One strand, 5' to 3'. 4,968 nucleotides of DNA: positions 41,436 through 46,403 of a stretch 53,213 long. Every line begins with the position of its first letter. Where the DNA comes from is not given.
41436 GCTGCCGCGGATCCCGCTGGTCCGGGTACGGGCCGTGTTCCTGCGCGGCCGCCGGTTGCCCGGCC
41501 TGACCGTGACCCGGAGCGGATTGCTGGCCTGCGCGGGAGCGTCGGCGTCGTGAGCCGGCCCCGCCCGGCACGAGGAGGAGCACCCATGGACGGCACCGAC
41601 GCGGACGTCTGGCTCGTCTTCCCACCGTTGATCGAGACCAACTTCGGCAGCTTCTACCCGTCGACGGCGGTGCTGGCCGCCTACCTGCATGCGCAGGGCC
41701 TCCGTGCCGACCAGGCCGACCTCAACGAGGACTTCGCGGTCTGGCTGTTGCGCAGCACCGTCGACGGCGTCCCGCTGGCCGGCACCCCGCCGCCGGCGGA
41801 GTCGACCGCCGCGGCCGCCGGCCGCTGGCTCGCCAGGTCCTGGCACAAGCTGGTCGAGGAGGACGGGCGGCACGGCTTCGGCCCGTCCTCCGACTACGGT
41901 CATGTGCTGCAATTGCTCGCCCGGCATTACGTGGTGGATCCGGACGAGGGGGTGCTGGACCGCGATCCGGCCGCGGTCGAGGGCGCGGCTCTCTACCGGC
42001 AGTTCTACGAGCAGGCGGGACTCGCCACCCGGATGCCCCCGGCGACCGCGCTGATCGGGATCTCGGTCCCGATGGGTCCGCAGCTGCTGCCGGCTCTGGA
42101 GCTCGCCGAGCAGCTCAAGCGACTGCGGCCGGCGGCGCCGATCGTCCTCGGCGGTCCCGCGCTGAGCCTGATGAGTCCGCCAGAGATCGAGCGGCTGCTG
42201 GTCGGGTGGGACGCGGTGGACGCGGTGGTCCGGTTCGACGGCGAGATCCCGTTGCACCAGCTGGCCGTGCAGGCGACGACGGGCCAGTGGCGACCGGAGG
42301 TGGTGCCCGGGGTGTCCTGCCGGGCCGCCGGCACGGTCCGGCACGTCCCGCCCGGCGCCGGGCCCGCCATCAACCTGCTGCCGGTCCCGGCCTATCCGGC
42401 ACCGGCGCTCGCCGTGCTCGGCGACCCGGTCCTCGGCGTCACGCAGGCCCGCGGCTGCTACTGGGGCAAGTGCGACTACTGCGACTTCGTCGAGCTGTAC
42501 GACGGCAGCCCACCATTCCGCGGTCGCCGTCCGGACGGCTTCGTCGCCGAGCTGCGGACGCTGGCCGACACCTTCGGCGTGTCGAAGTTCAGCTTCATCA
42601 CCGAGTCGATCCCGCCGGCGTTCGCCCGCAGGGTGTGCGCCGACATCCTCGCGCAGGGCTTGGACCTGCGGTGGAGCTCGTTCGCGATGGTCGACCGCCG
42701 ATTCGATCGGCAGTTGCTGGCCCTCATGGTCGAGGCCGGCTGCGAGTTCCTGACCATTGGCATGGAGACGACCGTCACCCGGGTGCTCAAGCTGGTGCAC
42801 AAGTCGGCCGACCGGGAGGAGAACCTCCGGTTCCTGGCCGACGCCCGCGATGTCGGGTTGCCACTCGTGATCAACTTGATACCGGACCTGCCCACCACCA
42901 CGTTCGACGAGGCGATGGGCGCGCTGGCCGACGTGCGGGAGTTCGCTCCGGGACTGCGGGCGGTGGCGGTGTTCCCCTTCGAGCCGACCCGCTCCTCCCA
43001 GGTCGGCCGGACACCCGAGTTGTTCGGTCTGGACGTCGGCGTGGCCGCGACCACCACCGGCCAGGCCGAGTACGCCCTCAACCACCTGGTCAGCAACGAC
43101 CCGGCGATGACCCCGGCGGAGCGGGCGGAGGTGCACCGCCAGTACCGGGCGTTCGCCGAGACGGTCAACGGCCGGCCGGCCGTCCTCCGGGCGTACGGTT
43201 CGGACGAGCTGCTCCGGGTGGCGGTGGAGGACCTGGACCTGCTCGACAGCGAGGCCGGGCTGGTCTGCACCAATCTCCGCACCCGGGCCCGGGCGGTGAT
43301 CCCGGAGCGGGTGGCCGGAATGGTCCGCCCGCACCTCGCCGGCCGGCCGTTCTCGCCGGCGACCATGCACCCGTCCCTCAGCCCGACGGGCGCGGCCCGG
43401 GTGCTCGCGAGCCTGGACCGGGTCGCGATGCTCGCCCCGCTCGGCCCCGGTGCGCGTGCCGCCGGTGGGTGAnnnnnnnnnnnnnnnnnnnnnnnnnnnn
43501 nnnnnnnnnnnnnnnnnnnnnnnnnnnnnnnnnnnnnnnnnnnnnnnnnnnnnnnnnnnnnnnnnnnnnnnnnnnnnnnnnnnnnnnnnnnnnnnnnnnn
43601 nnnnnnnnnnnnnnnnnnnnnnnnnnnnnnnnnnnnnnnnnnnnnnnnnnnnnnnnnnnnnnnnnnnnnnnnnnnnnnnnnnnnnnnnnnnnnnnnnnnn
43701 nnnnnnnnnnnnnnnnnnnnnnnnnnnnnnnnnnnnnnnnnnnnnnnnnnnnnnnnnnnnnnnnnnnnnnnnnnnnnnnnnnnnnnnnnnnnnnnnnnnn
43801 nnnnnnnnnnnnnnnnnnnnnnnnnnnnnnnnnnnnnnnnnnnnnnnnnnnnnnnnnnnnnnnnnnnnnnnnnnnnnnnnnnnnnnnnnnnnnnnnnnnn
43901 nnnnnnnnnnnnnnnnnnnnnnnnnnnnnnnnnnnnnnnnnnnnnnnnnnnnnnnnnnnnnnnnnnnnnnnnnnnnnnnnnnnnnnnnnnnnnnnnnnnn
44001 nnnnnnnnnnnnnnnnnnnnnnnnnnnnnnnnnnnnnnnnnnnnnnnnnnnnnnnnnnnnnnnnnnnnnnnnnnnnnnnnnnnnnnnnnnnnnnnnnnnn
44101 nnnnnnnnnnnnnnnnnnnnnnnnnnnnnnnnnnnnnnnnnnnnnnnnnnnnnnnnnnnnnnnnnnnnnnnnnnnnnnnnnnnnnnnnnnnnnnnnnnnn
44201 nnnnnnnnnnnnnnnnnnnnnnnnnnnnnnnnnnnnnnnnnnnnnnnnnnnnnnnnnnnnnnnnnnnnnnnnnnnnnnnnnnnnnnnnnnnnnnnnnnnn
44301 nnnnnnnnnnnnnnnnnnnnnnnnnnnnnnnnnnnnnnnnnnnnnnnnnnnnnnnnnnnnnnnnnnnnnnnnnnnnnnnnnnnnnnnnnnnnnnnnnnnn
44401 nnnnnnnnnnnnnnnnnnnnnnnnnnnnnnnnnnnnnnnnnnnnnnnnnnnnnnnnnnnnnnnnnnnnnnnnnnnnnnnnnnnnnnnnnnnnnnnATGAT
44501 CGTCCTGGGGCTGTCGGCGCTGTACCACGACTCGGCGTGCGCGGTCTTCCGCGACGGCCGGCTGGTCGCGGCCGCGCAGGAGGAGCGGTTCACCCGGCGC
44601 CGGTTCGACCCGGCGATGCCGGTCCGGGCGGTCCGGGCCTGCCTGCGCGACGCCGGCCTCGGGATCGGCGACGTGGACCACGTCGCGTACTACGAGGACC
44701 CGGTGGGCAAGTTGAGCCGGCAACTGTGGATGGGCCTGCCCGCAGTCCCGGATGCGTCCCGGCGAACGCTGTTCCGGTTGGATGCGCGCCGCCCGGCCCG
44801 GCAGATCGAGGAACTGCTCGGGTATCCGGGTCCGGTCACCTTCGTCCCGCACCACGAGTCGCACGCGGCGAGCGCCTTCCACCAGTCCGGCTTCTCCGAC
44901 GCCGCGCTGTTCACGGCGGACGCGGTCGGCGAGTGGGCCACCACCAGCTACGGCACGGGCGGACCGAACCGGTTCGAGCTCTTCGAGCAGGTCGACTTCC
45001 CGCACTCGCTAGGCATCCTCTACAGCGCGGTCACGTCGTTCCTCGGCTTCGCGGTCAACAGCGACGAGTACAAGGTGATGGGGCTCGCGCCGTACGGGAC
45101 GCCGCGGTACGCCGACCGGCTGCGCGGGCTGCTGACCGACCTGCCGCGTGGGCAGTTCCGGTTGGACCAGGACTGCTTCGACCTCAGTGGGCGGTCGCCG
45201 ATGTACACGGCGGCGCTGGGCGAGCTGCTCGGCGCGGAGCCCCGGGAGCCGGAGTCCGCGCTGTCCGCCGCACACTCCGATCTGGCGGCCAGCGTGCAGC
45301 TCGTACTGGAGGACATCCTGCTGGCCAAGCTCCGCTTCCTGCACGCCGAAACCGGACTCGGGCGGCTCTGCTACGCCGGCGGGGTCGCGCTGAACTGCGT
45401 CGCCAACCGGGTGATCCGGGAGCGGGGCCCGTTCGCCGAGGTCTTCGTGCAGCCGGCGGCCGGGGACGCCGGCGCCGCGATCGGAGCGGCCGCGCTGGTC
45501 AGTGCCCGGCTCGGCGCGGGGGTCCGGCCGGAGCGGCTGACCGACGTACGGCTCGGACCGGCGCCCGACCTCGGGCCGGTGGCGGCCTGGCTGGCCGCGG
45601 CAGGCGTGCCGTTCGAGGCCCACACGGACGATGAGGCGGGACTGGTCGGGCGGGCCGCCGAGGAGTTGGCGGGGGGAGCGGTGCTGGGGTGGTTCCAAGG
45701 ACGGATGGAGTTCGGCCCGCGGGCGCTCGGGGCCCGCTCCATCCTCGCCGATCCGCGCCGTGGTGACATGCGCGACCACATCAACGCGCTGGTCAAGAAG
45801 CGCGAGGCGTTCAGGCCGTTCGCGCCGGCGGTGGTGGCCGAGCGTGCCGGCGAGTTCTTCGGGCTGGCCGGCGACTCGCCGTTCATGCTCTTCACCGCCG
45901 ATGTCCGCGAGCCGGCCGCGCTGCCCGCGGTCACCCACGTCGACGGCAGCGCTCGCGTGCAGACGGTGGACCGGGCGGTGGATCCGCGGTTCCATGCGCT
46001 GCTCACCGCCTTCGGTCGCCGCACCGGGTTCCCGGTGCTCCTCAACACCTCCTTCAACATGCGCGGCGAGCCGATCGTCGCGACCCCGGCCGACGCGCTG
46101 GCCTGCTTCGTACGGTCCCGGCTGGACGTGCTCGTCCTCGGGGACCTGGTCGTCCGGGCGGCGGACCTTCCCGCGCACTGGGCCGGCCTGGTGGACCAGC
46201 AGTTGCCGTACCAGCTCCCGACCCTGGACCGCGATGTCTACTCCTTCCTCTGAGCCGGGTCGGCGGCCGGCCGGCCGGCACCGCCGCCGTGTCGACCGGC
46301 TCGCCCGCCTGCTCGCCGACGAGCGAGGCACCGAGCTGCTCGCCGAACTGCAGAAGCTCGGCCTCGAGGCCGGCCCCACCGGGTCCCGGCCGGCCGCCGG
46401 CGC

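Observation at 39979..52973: Tightly packed operon with an enzyme set that fits no RiPP class I know: acidic peptide ORF, SBP5-like protein, B12-rSAM, RRE-E1 enzyme, carbamoyltransferase, SGNH protein, MFS, ABC-F, 2OG oxygenase and AKR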

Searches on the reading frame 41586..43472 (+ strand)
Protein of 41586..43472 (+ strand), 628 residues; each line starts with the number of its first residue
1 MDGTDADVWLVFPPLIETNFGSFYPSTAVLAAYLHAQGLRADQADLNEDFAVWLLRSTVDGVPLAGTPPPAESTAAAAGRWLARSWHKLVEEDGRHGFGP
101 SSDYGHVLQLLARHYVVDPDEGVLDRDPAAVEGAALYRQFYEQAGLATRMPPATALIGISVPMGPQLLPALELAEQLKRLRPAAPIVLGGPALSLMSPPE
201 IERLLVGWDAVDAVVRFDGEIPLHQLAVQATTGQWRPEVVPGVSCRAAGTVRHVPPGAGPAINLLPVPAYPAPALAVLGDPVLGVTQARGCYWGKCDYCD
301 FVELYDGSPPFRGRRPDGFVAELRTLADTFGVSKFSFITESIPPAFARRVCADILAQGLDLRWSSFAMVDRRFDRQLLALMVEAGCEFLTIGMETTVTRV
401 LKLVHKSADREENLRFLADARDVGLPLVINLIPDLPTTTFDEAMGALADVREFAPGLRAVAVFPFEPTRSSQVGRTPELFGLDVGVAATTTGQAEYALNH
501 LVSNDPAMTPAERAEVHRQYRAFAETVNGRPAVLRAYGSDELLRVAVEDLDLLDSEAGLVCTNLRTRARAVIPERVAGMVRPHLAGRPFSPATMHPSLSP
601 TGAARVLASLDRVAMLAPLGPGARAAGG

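Call 6: search_protein_families(library=pfam, proteins=[window:41586-43472:+], max_evalue=0.01)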
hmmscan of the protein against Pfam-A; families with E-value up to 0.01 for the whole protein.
window:41586-43472:+ (628 aa): 2 families
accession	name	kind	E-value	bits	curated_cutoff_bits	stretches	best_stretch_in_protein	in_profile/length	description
PF04055.27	Radical_SAM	-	1.8e-09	38.4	29.5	1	289-444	5-160/166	Radical SAM superfamily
PF02310.24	B12-binding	-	1.5e-06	28.5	32.1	1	156-226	54-120/121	B12 binding domain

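Call 7: search_protein_families(library=ncbifam, proteins=[window:41586-43472:+], max_evalue=0.01)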
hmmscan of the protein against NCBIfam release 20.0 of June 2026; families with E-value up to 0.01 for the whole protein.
window:41586-43472:+ (628 aa): 16 families
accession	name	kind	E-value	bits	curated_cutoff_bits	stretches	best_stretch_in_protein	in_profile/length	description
TIGR03975.1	rSAM_ocin_1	subfamily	6.9e-23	81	281.85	1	156-438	131-415/606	RiPP maturation radical SAM C-methyltransferase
NF050148.1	rSAM_ApyD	equivalog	6.9e-23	80.9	750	1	157-440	78-353/645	RiPP biosynthesis radical SAM protein ApyD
TIGR04385.1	B12_rSAM_cofa1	equivalog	5.8e-15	55.4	450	1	176-436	92-347/438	B12 lower ligand biosynthesis radical SAM protein BzaD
TIGR04367.1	HpnR_B12_rSAM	equivalog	1.1e-13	50.6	650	1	160-434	67-334/490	hopanoid C-3 methylase HpnR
TIGR04479.1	bcpD_PhpK_rSAM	subfamily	1.2e-13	50.3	600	1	126-460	84-416/504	PhpK family radical SAM P-methyltransferase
TIGR04072.2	rSAM_ladder_B12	equivalog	1.4e-13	50.3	360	1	173-437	89-333/443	lipid biosynthesis B12-binding/radical SAM protein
TIGR03471.1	HpnJ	equivalog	1.2e-12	47.5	577.6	1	171-440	85-352/472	hopanoid biosynthesis associated radical SAM protein HpnJ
TIGR02026.1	BchE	equivalog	7.3e-10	38.3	481.35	1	285-456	197-368/497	magnesium-protoporphyrin IX monomethyl ester anaerobic oxidative cyclase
NF040546.1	rSAM_CUAEP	equivalog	1.5e-09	37.1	500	1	154-450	48-338/468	CUAEP/CCAEP-tail radical SAM (seleno)protein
NF040542.1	rSAM_RCCLKC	equivalog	1.2e-07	31.3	450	1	154-440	49-337/423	arsinothricin biosynthesis radical SAM protein ArsL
NF033070.1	rSAM_AprD4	equivalog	1e-06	28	500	1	282-439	196-352/456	AprD4 family radical SAM diol-dehydratase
NF038361.1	rSAM_Sden_1168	equivalog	6e-05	21.8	575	1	278-407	278-404/560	Sden_1168 family B12-binding radical SAM P-methyltransferase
NF045585.1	rSAM_slr0320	equivalog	6e-05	21.7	775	1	281-400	234-354/511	photosystem II high light acclimation radical SAM protein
TIGR04014.1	B12_SAM_MJ_0865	equivalog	0.00041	19.3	360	0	185-336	70-210/434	methyl-coenzyme M reductase glutamine C-methyltransferase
TIGR04013.1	B12_SAM_MJ_1487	hypoth_equivalog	0.00098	18.1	251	0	173-305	59-173/382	TIGR04013 family B12-binding domain/radical SAM domain-containing protein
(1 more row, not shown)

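Call 37: search_solved_structures(query=window:41586-43472:+, max_evalue=0.01)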
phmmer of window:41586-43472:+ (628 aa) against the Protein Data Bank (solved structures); distinct sequences matched with E-value up to 0.01: 2.
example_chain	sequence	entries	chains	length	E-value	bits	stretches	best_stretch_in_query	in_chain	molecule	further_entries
6fd2_B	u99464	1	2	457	0.00054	22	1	260-439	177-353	Putative apramycin biosynthetic oxidoreductase 4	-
5exi_A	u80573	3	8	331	0.00083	21.4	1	298-458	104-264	Lipoyl synthase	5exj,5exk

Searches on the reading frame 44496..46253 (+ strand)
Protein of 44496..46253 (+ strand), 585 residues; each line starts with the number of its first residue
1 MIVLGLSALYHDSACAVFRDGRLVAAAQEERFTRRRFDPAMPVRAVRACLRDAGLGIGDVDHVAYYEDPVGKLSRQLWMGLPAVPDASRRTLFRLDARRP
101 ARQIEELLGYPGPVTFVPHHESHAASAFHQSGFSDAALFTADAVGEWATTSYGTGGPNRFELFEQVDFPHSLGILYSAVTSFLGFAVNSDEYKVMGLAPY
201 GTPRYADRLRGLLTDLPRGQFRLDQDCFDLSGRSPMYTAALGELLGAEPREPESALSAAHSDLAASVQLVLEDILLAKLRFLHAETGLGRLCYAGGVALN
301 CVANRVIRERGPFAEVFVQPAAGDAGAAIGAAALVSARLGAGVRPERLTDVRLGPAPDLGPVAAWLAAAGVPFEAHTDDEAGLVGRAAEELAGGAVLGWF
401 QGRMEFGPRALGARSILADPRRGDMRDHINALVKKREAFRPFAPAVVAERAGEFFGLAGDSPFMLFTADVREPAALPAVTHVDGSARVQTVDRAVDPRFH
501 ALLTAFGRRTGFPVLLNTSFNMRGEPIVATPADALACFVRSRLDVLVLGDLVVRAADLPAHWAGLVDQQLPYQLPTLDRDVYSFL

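Call 6: search_protein_families(library=pfam, proteins=[window:44496-46253:+], max_evalue=0.01)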
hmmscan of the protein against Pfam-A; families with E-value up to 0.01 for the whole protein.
window:44496-46253:+ (585 aa): 2 families
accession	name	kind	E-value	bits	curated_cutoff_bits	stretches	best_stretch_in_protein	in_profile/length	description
PF16861.10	Carbam_trans_C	-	2.6e-69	232.5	27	1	388-554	1-169/170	Carbamoyltransferase C-terminus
PF02543.21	Carbam_trans_N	-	5.5e-65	220.5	24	2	113-332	126-345/346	Carbamoyltransferase N-terminus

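Call 7: search_protein_families(library=ncbifam, proteins=[window:44496-46253:+], max_evalue=0.01)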
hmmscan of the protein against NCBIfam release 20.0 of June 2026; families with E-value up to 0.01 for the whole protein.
window:44496-46253:+ (585 aa): 2 families
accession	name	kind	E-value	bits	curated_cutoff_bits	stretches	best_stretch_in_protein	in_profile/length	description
NF041651.1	nodul_NodU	equivalog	7e-49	167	1000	2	259-530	269-532/556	nodulation protein NodU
TIGR03723.1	T6A_TsaD_YgjD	equivalog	0.0003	20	296.1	1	257-334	229-310/314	tRNA (adenosine(37)-N6)-threonylcarbamoyltransferase complex transferase subunit TsaD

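Call 78: search_solved_structures(query=window:44496-46253:+, max_evalue=0.001)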
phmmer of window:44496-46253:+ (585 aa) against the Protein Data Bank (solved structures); distinct sequences matched with E-value up to 0.001: 12.
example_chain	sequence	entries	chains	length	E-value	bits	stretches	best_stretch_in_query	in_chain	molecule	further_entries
9s2t_A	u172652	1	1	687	2.4e-109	369.9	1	3-559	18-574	Decarbamoylnovobiocin carbamoyltransferase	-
7vzq_A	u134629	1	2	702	1.8e-106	360.4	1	9-559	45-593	GdmN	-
7vyj_A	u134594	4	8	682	1.5e-105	357.3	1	8-559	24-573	GdmN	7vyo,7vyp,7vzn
7vx0_A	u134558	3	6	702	1.7e-105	357.2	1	8-559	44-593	GdmN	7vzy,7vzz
7vzu_A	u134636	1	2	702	5.9e-105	355.4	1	8-559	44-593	GdmN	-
7xb6_A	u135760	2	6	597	2.7e-92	313.6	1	7-553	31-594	Carbamoyltransferase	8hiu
3ver_A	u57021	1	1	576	3.9e-78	266.9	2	260-553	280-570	O-carbamoyltransferase TobZ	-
3vf4_A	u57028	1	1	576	1.3e-77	265.1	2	260-553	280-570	O-carbamoyltransferase TobZ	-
3vf2_A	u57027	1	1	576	1.4e-77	265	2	260-553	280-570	O-carbamoyltransferase TobZ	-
3ven_A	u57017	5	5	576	2.3e-77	264.3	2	260-553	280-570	O-carbamoyltransferase TobZ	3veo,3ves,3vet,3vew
3vex_A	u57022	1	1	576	2.4e-77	264.3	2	260-553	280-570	O-carbamoyltransferase TobZ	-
3vez_A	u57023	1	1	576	3.9e-77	263.5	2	260-553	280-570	O-carbamoyltransferase TobZ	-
